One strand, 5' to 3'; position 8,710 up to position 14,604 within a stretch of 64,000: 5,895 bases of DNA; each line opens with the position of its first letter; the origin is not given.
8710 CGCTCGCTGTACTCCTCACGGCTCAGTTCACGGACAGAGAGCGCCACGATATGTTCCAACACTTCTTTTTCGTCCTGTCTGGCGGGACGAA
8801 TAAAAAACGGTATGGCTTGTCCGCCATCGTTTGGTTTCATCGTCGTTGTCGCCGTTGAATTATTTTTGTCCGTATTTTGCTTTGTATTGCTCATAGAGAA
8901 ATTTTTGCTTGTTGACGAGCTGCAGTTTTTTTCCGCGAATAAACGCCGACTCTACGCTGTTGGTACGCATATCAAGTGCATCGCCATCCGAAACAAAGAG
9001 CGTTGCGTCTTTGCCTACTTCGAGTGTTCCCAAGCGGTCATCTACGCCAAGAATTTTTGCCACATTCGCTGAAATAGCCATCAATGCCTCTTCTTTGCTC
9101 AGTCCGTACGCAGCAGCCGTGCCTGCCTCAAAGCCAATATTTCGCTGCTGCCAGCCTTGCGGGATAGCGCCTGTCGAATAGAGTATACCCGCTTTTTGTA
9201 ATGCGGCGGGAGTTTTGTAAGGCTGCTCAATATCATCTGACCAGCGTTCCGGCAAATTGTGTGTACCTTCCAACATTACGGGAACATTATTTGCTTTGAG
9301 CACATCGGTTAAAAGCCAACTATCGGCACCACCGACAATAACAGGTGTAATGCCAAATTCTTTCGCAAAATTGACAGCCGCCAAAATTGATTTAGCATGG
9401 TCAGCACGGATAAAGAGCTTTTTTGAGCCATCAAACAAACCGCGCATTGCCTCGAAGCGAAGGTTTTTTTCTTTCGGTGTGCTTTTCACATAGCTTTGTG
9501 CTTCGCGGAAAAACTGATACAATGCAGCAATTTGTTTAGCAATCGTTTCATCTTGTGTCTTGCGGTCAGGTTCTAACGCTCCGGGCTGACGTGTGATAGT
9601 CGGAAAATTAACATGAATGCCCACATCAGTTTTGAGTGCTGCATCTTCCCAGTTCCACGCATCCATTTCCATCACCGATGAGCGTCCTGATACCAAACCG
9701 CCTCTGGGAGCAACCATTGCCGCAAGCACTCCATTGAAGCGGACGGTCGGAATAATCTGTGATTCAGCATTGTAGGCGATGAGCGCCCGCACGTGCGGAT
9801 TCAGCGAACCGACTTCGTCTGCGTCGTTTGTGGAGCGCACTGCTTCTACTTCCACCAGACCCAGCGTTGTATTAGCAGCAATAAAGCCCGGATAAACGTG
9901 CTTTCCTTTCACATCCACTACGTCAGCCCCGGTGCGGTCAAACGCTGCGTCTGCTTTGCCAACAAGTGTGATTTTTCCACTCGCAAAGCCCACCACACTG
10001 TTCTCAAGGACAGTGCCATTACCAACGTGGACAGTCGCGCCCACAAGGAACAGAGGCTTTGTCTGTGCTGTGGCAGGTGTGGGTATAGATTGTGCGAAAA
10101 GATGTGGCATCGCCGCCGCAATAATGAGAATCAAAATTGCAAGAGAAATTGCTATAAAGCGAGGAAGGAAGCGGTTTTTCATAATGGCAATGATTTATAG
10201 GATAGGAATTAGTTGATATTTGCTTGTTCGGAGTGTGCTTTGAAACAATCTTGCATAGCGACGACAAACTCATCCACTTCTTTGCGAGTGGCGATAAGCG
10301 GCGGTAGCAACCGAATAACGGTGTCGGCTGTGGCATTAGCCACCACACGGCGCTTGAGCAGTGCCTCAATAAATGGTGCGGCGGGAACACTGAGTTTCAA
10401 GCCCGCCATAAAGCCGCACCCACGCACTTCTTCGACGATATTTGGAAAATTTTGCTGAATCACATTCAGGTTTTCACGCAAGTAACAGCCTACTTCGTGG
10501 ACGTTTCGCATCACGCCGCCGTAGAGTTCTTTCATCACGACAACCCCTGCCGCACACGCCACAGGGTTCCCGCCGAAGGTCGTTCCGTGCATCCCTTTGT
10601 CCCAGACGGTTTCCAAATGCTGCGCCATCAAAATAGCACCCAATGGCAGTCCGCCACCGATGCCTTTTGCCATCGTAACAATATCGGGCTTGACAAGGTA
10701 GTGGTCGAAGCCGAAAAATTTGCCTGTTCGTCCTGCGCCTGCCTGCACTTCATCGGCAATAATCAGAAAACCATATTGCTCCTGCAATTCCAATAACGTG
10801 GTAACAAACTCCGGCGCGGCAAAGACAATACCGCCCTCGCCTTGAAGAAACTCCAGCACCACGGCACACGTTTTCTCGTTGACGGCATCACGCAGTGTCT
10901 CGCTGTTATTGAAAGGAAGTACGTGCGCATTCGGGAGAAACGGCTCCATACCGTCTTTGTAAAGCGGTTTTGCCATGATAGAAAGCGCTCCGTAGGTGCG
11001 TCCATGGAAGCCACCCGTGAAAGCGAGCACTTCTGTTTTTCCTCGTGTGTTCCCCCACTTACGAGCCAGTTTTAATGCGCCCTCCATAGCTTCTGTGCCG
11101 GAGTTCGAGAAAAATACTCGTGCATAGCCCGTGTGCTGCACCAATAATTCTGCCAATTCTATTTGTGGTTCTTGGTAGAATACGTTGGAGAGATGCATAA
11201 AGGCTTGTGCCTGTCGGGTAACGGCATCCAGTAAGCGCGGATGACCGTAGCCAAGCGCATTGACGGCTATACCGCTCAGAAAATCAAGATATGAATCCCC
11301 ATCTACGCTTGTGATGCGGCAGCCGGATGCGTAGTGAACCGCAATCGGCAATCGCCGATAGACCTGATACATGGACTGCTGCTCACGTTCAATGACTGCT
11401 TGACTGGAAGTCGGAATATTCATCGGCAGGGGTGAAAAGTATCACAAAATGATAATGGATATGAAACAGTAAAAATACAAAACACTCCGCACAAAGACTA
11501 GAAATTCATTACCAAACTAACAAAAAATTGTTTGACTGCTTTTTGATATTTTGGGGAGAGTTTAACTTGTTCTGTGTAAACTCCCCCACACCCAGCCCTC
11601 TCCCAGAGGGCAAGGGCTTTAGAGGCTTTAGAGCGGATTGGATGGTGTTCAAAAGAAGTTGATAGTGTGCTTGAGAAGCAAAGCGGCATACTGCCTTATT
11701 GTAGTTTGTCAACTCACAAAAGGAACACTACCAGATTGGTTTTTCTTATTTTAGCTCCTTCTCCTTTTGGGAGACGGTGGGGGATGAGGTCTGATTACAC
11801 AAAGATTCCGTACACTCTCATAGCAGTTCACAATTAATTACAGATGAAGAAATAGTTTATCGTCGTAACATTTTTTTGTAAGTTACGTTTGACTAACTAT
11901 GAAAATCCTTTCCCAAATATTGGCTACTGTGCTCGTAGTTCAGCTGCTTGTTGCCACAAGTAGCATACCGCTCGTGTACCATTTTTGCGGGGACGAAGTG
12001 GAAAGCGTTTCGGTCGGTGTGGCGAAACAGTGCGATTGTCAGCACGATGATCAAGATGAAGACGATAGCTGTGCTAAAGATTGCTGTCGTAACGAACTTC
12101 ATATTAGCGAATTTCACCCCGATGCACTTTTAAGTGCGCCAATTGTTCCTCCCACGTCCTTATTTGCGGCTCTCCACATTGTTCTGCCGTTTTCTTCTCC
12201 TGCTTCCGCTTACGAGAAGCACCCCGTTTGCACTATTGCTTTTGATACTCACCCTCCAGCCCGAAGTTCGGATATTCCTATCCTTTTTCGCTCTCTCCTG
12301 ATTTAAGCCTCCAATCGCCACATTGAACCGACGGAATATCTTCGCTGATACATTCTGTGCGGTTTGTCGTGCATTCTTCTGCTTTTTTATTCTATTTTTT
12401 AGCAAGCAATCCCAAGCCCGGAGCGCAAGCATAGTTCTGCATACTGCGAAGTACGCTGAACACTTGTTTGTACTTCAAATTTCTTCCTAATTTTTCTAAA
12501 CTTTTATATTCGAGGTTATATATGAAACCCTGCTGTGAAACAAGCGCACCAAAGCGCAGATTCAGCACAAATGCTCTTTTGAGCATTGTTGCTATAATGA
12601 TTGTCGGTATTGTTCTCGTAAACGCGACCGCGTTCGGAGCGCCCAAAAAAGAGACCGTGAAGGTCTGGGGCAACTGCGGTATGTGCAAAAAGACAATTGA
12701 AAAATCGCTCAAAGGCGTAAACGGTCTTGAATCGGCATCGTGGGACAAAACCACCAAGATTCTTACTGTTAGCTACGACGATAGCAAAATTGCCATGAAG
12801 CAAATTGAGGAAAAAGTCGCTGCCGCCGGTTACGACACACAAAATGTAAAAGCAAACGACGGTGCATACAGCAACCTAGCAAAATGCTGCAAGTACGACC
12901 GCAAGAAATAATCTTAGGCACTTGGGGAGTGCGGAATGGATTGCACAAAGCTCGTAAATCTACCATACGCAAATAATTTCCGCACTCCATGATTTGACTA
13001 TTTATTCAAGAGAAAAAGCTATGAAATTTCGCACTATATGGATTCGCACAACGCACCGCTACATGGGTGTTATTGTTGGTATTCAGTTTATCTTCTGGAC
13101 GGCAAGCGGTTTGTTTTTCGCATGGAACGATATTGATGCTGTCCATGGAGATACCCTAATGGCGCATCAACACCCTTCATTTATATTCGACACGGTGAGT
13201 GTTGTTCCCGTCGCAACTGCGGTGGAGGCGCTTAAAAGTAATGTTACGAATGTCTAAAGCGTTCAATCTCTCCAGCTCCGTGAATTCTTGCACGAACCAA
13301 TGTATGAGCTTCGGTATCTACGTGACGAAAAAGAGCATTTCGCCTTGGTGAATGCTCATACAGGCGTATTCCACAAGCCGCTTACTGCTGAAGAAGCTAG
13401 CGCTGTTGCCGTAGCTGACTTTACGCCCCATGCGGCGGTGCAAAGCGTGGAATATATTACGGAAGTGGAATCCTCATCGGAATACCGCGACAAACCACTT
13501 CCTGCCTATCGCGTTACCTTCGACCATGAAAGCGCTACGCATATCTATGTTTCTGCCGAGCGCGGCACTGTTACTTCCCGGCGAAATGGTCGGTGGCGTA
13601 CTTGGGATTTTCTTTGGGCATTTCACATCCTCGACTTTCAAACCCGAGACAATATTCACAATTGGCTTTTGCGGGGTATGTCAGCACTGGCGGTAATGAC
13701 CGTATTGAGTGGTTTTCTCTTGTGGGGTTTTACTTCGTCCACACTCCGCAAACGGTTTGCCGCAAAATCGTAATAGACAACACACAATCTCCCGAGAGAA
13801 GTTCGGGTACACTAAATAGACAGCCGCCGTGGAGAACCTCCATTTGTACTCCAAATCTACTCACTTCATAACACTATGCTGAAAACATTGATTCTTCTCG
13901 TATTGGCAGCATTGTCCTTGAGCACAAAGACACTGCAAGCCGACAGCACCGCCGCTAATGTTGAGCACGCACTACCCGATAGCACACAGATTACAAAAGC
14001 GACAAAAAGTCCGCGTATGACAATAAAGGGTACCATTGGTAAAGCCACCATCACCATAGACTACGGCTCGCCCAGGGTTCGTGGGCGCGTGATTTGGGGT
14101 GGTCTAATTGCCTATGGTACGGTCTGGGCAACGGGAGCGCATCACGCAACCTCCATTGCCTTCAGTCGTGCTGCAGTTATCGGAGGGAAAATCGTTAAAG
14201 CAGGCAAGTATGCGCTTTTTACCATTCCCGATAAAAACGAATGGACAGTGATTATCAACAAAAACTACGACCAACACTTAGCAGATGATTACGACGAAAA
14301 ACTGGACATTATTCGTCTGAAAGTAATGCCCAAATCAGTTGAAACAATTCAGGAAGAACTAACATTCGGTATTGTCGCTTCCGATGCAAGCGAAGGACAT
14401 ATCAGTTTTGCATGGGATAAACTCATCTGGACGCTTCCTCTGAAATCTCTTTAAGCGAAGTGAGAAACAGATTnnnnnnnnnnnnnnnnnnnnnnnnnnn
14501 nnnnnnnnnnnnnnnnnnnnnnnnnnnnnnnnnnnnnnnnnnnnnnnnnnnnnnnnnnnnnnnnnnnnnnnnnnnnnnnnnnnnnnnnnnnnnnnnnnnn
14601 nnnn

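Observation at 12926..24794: Family of five or six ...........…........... palindromic elements sitting exactly in the stop-to-start gaps of the copper island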

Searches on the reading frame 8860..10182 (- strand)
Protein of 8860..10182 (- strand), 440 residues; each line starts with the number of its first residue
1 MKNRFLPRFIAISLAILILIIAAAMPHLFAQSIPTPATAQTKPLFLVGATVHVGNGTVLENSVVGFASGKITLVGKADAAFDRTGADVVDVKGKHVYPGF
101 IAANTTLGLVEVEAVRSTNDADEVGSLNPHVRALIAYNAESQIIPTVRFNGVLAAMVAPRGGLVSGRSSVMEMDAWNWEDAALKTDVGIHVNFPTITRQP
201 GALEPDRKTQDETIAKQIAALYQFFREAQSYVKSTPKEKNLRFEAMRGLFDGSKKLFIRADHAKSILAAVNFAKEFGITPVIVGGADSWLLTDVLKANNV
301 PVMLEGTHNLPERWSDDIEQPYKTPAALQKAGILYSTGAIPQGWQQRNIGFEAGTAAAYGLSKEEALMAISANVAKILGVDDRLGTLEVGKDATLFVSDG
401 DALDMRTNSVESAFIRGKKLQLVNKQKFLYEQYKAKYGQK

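Call 7: search_protein_families(library=pfam, proteins=[window:8860-10182:-])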
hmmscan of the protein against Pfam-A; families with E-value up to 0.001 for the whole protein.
window:8860-10182:- (440 aa): 2 families
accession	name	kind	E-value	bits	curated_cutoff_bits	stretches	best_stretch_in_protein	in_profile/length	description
PF07969.17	Amidohydro_3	-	3.4e-08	33.9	29.7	1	361-408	407-454/472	Amidohydrolase family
PF01979.26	Amidohydro_1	-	1.9e-07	31.1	25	1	357-417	277-342/345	Amidohydrolase family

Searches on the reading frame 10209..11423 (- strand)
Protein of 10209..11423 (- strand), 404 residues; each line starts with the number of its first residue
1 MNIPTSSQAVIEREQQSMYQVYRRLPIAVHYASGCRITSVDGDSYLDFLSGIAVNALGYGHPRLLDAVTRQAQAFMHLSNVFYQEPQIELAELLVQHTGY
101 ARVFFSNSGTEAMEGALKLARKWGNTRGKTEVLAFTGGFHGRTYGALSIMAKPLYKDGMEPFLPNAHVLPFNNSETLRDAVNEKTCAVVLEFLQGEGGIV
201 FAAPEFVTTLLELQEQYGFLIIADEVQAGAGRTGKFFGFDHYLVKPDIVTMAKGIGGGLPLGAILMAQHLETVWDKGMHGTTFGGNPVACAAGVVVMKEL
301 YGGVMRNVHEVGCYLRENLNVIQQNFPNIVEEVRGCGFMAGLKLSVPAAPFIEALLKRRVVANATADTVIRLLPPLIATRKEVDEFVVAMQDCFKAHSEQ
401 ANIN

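Call 7: search_protein_families(library=pfam, proteins=[window:10209-11423:-])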
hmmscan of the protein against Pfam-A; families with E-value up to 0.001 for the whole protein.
window:10209-11423:- (404 aa): 1 family
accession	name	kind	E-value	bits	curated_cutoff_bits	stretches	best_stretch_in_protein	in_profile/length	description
PF00202.27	Aminotran_3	-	4.2e-105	352.2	30.5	1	23-393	7-402/403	Aminotransferase class-III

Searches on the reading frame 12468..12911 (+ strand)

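Call 6: search_protein_families(library=pfam, proteins=[window:12468-12911:+])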
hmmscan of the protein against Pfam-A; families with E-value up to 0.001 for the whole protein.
window:12468-12911:+ (147 aa): 1 family
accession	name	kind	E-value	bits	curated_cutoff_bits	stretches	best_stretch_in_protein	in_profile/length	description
PF00403.32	HMA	-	8.2e-11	42.6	24.8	1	70-123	9-62/62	Heavy-metal-associated domain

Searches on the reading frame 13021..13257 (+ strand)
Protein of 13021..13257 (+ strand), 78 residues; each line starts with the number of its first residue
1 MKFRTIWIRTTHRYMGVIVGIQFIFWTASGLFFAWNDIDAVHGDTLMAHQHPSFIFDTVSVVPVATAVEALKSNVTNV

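Call 6: search_protein_families(library=pfam, proteins=[window:13021-13257:+])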
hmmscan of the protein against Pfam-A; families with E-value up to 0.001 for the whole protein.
window:13021-13257:+ (78 aa): 0 families

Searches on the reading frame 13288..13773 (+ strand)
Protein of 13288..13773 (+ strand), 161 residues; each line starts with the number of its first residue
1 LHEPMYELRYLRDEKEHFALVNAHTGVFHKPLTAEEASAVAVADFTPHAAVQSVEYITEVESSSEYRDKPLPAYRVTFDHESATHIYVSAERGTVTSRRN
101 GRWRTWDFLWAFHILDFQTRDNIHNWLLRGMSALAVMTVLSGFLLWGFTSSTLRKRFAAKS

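Call 6: search_protein_families(library=pfam, proteins=[window:13288-13773:+])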
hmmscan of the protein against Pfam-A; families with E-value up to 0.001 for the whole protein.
window:13288-13773:+ (161 aa): 2 families
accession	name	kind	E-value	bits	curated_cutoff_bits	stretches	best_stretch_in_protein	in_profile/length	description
PF03413.25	PepSY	-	6.4e-07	30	24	1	31-98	1-59/60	Peptidase propeptide and YPEB domain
PF03929.21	PepSY_TM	-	0.00019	21.8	28.8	1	43-149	58-161/295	PepSY-associated TM region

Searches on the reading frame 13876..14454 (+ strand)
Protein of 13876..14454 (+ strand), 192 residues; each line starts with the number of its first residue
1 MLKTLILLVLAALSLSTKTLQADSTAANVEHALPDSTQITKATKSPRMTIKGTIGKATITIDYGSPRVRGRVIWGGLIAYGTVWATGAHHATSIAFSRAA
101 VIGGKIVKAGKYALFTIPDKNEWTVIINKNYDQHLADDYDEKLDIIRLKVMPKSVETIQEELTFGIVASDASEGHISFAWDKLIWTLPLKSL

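Call 6: search_protein_families(library=pfam, proteins=[window:13876-14454:+])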
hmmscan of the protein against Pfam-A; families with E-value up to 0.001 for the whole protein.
window:13876-14454:+ (192 aa): 1 family
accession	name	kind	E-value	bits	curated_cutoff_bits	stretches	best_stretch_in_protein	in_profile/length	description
PF11138.13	DUF2911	-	4.8e-47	159.9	27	1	45-188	1-144/145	Protein of unknown function (DUF2911)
